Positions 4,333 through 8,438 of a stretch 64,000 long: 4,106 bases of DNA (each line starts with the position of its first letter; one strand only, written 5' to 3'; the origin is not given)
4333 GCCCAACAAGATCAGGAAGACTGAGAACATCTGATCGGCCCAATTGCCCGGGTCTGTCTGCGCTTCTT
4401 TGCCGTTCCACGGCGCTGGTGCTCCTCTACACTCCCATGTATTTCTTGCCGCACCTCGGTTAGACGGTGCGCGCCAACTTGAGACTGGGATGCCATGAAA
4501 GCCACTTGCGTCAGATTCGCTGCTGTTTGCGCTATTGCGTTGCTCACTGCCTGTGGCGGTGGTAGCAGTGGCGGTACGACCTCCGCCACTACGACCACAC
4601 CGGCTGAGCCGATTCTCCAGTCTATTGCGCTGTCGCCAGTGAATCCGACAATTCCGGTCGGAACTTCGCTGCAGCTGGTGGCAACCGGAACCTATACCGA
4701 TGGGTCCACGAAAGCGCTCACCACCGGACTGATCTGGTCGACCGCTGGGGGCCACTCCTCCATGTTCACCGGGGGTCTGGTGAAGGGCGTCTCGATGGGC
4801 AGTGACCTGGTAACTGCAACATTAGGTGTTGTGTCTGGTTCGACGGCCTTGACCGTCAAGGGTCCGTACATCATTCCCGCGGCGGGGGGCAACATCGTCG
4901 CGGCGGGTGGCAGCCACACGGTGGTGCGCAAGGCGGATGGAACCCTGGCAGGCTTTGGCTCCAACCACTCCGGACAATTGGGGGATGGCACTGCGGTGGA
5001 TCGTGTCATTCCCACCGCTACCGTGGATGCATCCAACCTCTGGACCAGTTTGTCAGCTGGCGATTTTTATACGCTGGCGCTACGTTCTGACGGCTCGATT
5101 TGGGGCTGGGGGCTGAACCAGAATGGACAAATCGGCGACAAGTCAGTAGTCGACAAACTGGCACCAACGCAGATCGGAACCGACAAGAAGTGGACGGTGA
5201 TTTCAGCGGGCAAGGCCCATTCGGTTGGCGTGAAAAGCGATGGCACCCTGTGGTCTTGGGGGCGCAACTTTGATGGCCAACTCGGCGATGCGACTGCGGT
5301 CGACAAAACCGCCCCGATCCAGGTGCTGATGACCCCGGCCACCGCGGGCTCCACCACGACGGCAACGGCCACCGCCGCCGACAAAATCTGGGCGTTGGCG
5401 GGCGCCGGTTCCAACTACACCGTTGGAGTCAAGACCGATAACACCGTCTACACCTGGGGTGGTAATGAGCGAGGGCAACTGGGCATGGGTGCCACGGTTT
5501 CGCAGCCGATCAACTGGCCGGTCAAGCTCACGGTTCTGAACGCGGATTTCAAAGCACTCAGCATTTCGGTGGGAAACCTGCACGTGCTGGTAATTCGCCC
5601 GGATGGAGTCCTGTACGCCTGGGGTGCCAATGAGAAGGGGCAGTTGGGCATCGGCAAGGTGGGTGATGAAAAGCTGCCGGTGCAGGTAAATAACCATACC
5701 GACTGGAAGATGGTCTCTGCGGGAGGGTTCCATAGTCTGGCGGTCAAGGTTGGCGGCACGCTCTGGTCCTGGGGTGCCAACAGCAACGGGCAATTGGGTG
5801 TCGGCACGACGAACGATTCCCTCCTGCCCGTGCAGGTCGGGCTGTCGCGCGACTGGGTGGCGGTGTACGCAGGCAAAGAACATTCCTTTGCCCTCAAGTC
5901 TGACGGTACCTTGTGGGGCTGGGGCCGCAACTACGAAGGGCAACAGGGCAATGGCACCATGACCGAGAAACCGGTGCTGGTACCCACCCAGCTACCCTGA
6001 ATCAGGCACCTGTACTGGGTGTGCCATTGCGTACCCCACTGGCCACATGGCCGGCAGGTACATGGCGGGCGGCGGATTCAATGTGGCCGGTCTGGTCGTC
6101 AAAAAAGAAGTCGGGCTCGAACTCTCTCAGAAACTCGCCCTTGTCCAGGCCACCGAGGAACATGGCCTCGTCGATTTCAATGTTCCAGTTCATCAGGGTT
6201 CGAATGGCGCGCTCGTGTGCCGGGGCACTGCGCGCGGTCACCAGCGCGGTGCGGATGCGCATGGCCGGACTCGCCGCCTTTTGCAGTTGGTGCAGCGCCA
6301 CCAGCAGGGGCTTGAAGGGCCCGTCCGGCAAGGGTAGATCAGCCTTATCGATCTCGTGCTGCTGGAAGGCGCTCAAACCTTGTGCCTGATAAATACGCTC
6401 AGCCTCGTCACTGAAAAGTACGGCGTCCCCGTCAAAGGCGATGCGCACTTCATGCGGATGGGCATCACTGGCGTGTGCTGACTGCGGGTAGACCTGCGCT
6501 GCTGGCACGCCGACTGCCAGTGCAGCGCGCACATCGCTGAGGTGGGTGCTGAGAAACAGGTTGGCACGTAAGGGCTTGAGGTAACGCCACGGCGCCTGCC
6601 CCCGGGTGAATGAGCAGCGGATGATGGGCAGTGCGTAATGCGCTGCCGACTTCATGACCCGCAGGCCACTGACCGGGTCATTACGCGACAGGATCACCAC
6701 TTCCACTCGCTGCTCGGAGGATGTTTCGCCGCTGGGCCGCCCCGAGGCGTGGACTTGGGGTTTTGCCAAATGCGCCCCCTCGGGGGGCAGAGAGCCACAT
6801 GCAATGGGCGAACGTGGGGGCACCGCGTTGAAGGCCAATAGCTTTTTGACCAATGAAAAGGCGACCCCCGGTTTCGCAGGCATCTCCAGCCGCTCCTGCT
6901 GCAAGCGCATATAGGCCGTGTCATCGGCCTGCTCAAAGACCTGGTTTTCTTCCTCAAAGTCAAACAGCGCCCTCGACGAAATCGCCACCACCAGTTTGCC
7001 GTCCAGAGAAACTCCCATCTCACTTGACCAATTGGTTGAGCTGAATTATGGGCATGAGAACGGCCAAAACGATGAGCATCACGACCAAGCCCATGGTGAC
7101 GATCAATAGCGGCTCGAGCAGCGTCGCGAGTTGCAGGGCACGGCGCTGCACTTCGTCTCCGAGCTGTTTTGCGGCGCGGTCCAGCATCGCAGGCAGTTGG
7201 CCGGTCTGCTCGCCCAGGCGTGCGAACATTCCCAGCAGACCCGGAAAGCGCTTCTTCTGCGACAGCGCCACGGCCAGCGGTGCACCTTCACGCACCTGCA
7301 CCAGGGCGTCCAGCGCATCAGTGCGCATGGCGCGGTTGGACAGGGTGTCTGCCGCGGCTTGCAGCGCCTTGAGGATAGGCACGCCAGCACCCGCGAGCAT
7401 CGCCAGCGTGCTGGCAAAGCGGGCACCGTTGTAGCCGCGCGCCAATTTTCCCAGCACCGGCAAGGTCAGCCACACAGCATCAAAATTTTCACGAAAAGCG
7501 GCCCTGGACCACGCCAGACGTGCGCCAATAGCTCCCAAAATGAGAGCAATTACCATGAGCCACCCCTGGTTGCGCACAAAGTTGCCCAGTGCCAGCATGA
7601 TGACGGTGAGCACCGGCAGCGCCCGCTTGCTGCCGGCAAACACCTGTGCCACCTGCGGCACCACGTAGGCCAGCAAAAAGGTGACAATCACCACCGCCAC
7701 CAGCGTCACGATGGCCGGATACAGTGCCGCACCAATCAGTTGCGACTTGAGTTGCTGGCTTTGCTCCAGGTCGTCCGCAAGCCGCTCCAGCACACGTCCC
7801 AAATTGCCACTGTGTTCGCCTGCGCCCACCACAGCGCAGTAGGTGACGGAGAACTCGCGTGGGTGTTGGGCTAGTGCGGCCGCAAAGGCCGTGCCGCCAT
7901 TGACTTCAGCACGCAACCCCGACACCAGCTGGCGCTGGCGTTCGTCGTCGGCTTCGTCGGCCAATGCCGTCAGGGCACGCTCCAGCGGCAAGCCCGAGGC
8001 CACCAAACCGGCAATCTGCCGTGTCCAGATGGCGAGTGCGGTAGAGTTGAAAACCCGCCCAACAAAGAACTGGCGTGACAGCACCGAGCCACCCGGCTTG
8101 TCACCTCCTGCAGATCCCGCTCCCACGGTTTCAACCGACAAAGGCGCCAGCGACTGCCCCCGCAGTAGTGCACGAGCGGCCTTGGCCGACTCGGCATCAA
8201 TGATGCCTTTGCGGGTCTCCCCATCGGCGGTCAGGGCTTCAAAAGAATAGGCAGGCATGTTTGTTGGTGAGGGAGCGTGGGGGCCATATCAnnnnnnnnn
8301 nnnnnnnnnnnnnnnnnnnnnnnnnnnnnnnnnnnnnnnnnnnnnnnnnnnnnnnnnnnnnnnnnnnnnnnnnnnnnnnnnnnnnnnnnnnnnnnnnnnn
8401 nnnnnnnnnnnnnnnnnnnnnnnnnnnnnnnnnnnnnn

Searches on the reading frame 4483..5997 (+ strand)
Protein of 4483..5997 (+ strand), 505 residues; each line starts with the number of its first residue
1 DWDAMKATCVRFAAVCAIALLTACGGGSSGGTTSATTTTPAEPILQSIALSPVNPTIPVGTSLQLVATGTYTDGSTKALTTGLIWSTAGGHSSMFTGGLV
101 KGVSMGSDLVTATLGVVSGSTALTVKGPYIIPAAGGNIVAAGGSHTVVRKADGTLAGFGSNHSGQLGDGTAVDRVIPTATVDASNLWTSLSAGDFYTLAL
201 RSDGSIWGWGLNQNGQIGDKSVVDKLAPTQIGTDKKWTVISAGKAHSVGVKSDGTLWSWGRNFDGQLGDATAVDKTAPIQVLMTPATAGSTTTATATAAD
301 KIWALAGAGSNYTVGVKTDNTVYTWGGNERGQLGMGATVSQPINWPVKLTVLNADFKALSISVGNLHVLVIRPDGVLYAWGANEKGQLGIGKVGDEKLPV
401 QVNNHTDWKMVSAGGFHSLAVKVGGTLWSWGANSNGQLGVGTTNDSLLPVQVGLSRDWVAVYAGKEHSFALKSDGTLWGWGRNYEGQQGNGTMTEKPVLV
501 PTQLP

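Call 68: search_protein_families(library=pfam, proteins=[window:4483-5997:+], max_evalue=0.00001)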
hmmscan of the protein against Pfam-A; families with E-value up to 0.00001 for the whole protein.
window:4483-5997:+ (505 aa): 4 families
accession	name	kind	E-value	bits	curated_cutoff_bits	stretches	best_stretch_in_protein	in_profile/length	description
PF25390.1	WD40_RLD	-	4.4e-77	260.3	150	2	306-501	94-293/363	RCC1-like domain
PF00415.24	RCC1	-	6.7e-69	228.7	21.7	4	425-471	2-50/50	Regulator of chromosome condensation (RCC1) repeat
PF13540.12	RCC1_2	-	6.8e-61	201.1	22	7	459-487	2-30/30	Regulator of chromosome condensation (RCC1) repeat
PF25384.1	Alsin_RLD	-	1.9e-15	57.6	100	0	425-491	242-310/405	Alsin RCC1-like domain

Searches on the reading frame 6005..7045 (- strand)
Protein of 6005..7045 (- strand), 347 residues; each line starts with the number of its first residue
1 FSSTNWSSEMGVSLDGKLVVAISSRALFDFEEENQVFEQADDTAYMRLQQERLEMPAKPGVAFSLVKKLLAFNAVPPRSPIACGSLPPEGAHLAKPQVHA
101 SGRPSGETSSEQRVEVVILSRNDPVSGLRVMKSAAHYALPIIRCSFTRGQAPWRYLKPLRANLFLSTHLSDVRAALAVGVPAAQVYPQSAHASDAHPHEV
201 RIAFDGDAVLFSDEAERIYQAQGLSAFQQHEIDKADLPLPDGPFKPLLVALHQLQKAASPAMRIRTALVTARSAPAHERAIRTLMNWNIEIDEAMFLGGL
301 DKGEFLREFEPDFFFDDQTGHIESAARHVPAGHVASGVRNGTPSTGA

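Call 68: search_protein_families(library=pfam, proteins=[window:6005-7045:-], max_evalue=0.00001)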
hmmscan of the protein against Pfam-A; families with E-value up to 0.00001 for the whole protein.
window:6005-7045:- (347 aa): 1 family
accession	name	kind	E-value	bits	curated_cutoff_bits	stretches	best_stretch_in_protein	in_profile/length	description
PF06189.17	5-nucleotidase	-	3.1e-122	407.5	28.2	1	10-340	1-301/302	5'-nucleotidase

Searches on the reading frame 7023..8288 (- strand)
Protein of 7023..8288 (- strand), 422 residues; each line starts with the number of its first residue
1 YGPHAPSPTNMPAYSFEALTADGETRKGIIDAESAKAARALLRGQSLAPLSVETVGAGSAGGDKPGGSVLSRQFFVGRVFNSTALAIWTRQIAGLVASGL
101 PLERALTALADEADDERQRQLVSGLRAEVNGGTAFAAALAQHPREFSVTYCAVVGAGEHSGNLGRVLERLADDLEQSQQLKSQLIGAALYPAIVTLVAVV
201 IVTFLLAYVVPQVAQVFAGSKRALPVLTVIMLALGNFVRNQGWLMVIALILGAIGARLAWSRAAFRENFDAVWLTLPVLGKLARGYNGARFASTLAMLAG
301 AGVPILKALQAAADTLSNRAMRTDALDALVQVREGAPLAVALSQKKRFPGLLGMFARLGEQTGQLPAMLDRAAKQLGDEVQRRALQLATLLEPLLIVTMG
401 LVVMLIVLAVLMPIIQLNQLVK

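Call 68: search_protein_families(library=pfam, proteins=[window:7023-8288:-], max_evalue=0.00001)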
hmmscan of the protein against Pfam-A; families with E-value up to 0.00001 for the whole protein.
window:7023-8288:- (422 aa): 1 family
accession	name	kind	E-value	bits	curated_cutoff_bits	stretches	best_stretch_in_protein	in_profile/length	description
PF00482.28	T2SSF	-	3e-57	192.4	25.2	2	88-211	1-125/125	Type II secretion system (T2SS), protein F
